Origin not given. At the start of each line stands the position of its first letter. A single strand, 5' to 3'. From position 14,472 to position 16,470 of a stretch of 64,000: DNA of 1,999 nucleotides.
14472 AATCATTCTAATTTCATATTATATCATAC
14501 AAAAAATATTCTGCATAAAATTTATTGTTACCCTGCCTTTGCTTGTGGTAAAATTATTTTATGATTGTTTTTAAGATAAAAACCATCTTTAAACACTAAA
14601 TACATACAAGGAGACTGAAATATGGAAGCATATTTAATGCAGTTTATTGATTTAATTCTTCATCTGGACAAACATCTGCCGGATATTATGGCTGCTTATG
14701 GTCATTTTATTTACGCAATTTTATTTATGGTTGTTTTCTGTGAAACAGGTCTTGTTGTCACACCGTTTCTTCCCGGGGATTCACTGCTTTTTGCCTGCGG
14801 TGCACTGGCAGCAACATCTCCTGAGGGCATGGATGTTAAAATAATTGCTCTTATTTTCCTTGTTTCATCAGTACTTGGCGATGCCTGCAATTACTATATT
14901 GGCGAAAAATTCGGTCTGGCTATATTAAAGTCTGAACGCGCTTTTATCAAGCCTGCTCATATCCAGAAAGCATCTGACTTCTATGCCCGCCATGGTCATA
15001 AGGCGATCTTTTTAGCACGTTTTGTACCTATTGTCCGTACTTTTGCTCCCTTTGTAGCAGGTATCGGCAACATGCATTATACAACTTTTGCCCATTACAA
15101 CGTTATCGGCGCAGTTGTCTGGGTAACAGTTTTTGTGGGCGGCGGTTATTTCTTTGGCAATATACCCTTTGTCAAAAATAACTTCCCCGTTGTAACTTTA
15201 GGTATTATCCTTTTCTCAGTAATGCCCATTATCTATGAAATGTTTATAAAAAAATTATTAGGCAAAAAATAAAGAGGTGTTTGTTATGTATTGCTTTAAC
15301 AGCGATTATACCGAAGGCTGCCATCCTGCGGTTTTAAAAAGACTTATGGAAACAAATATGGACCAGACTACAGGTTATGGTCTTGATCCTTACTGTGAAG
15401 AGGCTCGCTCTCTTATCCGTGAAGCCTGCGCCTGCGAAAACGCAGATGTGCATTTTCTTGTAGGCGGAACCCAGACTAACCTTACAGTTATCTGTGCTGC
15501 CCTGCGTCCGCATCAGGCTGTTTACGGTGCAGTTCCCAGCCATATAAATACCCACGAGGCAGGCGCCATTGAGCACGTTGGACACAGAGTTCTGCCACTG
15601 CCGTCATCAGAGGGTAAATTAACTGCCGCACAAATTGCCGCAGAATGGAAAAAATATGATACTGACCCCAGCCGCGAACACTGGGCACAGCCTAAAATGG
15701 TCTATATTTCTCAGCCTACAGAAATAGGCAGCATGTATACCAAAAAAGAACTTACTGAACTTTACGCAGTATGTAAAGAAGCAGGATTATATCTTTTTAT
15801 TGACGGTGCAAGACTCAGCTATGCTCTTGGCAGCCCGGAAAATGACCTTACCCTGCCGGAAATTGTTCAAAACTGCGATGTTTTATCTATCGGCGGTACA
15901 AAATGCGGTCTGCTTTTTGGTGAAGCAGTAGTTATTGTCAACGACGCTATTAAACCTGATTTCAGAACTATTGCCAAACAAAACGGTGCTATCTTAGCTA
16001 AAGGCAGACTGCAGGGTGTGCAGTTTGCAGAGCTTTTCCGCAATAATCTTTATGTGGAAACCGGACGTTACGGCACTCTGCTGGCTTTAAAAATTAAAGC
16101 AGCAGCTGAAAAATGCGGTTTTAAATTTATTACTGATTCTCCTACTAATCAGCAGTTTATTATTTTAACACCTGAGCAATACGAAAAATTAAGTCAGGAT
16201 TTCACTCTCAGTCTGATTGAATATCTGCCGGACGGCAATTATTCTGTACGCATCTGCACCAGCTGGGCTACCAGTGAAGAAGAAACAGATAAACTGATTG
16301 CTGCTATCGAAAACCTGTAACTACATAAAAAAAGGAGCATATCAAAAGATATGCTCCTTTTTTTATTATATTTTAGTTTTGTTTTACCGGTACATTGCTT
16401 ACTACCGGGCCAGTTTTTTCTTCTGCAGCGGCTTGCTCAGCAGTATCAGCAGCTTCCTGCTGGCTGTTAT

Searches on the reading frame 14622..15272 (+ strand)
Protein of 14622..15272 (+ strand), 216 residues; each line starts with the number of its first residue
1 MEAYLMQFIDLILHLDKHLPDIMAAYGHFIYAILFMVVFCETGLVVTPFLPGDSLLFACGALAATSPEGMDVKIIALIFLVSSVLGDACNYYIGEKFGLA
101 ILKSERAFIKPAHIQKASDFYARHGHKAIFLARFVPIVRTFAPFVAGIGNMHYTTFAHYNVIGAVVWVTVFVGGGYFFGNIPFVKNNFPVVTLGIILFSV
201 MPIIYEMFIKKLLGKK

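Call 64: search_protein_families(library=pfam, proteins=[window:14622-15272:+])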
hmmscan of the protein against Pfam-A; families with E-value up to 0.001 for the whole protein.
window:14622-15272:+ (216 aa): 1 family
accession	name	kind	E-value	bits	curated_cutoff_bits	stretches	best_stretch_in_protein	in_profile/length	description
PF09335.16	VTT_dom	-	1.9e-22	80.4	33.9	1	50-176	1-122/123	VTT domain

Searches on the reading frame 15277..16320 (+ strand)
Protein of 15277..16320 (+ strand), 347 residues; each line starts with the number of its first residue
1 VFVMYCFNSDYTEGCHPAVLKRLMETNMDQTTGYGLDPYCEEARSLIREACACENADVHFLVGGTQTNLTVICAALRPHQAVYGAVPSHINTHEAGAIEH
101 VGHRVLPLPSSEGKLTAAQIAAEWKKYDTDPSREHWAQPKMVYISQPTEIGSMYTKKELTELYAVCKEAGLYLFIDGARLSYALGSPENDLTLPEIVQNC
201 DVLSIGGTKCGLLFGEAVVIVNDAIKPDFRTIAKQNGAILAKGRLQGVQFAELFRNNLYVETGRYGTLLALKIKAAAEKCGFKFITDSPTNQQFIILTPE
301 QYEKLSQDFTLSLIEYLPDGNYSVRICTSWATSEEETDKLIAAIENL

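Call 64: search_protein_families(library=pfam, proteins=[window:15277-16320:+])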
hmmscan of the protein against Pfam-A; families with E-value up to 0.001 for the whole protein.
window:15277-16320:+ (347 aa): 2 families
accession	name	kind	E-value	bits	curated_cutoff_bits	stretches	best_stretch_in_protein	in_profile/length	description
PF01212.27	Beta_elim_lyase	-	1e-23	84.6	27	1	8-229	3-220/288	Beta-eliminating lyase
PF00155.27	Aminotran_1_2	-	4.1e-07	30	19.7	1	16-178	19-187/361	Aminotransferase class I and II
